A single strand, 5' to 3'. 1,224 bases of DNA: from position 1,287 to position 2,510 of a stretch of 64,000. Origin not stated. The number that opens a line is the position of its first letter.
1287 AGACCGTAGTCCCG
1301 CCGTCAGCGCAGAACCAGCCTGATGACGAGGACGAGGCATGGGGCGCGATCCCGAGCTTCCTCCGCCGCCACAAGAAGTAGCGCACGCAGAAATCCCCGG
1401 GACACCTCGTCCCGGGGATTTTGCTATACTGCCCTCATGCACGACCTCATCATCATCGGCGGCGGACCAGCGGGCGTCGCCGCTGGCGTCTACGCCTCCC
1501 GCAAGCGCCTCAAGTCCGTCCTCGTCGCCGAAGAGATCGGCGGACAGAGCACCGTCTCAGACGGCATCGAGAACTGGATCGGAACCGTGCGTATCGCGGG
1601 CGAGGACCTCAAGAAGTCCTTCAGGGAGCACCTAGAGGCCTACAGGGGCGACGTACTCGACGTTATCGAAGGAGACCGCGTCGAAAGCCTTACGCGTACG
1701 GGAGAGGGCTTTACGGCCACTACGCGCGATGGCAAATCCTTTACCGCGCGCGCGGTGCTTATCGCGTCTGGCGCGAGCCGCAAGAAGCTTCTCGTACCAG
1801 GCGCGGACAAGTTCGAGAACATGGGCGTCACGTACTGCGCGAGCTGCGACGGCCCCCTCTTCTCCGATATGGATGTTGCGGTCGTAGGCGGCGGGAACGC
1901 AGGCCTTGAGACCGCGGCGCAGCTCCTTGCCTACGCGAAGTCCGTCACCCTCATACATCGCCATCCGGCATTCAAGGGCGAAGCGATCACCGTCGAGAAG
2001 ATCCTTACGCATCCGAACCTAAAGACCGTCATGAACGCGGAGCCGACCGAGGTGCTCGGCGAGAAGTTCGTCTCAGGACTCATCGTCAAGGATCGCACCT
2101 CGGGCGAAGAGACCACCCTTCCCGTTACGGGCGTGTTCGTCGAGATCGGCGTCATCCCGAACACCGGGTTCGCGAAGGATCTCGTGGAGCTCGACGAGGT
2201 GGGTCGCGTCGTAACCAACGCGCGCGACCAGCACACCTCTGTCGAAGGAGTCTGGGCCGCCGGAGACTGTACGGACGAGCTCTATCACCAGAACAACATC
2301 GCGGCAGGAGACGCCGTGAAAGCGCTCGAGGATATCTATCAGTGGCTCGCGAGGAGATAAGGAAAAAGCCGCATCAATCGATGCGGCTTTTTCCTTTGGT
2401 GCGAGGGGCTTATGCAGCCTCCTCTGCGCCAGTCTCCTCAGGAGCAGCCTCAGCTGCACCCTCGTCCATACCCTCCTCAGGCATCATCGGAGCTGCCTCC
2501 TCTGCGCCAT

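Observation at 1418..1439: Pervasive leaderless-type promoter architecture: extended -10 TGnTAYACT placed 6-8 nt upstream of the ATG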

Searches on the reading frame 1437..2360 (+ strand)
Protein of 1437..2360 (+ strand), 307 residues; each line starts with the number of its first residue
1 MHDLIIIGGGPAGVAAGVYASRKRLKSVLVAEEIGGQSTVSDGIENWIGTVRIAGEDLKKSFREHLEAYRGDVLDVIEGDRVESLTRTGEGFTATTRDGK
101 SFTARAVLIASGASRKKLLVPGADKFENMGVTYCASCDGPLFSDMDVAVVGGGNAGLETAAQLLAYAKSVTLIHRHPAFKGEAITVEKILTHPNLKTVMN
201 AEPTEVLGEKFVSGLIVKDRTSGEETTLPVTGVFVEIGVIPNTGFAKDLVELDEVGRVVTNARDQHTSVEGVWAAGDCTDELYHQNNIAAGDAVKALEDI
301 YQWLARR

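Call 9: find_encoding_contigs(protein=window:1437-2360:+, flank=10000, max_places=6)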
Protein window:1437-2360:+ (307 aa): 3 contigs read that carry it; 3 places shown.
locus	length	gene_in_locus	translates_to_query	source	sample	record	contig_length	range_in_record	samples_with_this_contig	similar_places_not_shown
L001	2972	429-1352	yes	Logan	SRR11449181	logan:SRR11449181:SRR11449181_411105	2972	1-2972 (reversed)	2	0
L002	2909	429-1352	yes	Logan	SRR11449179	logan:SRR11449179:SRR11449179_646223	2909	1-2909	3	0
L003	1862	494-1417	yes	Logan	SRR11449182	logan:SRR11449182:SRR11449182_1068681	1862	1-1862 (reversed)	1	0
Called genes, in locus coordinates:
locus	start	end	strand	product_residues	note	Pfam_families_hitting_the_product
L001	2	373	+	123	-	?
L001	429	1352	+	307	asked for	PF00890:FAD_binding_2 (faint), PF01134:GIDA (faint), PF01266:DAO (faint), PF01494:FAD_binding_3 (faint), PF07992:Pyr_redox_2, PF12831:FAD_oxidored (weak), PF13738:Pyr_redox_3, PF00070:Pyr_redox, +5 more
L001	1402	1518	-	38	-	-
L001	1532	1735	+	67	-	-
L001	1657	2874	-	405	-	-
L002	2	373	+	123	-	?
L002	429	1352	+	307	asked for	PF00890:FAD_binding_2 (faint), PF01134:GIDA (faint), PF01266:DAO (faint), PF01494:FAD_binding_3 (faint), PF07992:Pyr_redox_2, PF12831:FAD_oxidored (weak), PF13738:Pyr_redox_3, PF00070:Pyr_redox, +5 more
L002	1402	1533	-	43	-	-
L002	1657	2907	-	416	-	?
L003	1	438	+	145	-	?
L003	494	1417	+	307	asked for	PF00890:FAD_binding_2 (faint), PF01134:GIDA (faint), PF01266:DAO (faint), PF01494:FAD_binding_3 (faint), PF07992:Pyr_redox_2, PF12831:FAD_oxidored (weak), PF13738:Pyr_redox_3, PF00070:Pyr_redox, +5 more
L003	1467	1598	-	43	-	-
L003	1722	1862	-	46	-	?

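Call 12: find_related_loci(query=window:1437-2360:+, collection=genome_contigs, flank=10000)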
Query window:1437-2360:+ (307 aa) in genome_contigs; peptide patterns used: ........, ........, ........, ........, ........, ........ (x = any residue, [..] = any of these).
439 stretches matched a pattern; 330 encode a relative of the query (tblastn E <= 1e-3); the best 80 are kept; 80 distinct loci.
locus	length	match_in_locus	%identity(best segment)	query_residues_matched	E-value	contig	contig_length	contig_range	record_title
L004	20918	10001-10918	84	1-306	9e-165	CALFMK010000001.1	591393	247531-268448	MAG TPA_asm: uncultured bacterium isolate SRR6231188_bin.80_CONCOCT_v1.1_MAG genome assembly, contig: ERZ650241.1, whole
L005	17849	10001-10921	82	1-307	2e-162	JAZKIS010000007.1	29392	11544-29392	MAG: Patescibacteria group bacterium isolate ADI_DC_SW_02_SPN_11032020-bin059 DCSW02SPN_B059_0_000000000007, whole genom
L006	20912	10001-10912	80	1-304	2e-161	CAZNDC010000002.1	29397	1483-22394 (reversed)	MAG TPA_asm: uncultured Candidatus Saccharibacteria bacterium isolate SRP178908_co2_72 genome assembly, contig: NODE_493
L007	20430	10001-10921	81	1-307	1e-161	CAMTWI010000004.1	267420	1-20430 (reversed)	MAG: uncultured bacterium isolate G04_MAG_00048 genome assembly, contig: G04_MAG_00048_000000000002, whole genome shotgu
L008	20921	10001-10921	80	1-307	1e-158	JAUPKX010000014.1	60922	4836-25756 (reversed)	MAG: Patescibacteria group bacterium isolate erpe_2018_pw_0hr_WHONDRS-PP48-000085_B_bin.9 scaffold_1303580, whole genome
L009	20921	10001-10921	74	1-307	1e-157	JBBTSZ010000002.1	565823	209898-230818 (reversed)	MAG: Patescibacteria group bacterium isolate H41-bin015_1 H41_bin015_1_000000000002, whole genome shotgun sequence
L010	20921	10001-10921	80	1-307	7e-157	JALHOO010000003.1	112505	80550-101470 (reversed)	MAG: Candidatus Paceibacterota bacterium isolate bin.152 c_000000001110, whole genome shotgun sequence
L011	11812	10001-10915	73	1-304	4e-156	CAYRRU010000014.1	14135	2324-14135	MAG TPA_asm: uncultured Candidatus Saccharibacteria bacterium isolate SRP278252_co2_14 genome assembly, contig: NODE_894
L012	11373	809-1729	77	1-307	3e-154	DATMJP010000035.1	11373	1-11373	MAG TPA_asm: Candidatus Paceibacterota bacterium isolate SMAG_U13573 k141_326358, whole genome shotgun sequence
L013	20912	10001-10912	77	1-304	4e-153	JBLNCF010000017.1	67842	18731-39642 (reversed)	MAG: Bacillota bacterium isolate MAG132 PRJNA950955_bin39_renamed_16, whole genome shotgun sequence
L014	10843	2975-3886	79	1-304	2e-152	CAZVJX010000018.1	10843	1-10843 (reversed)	MAG TPA_asm: uncultured Candidatus Saccharibacteria bacterium isolate SRP193066_co1_81 genome assembly, contig: NODE_544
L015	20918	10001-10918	77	1-306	4e-151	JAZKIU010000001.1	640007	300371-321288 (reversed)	MAG: Patescibacteria group bacterium isolate ADI_DC_SW_02_SPN_11032020-bin061_1 DCSW02SPN_B061_1_000000000001, whole gen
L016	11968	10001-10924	76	1-307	2e-149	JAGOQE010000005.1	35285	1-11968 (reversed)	MAG: Candidatus Paceibacterota bacterium isolate Gw_Eff_bin_129 Gw_Eff_2173_length_35285_cov_8.320923, whole genome shot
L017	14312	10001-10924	77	1-307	6e-149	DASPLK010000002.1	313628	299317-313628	MAG TPA_asm: Candidatus Paceibacterota bacterium isolate SMAG_U12061 k141_105660, whole genome shotgun sequence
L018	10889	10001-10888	78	1-296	8e-149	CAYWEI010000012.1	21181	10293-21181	MAG TPA_asm: uncultured Candidatus Saccharibacteria bacterium isolate SRP285395_co1_9 genome assembly, contig: NODE_3777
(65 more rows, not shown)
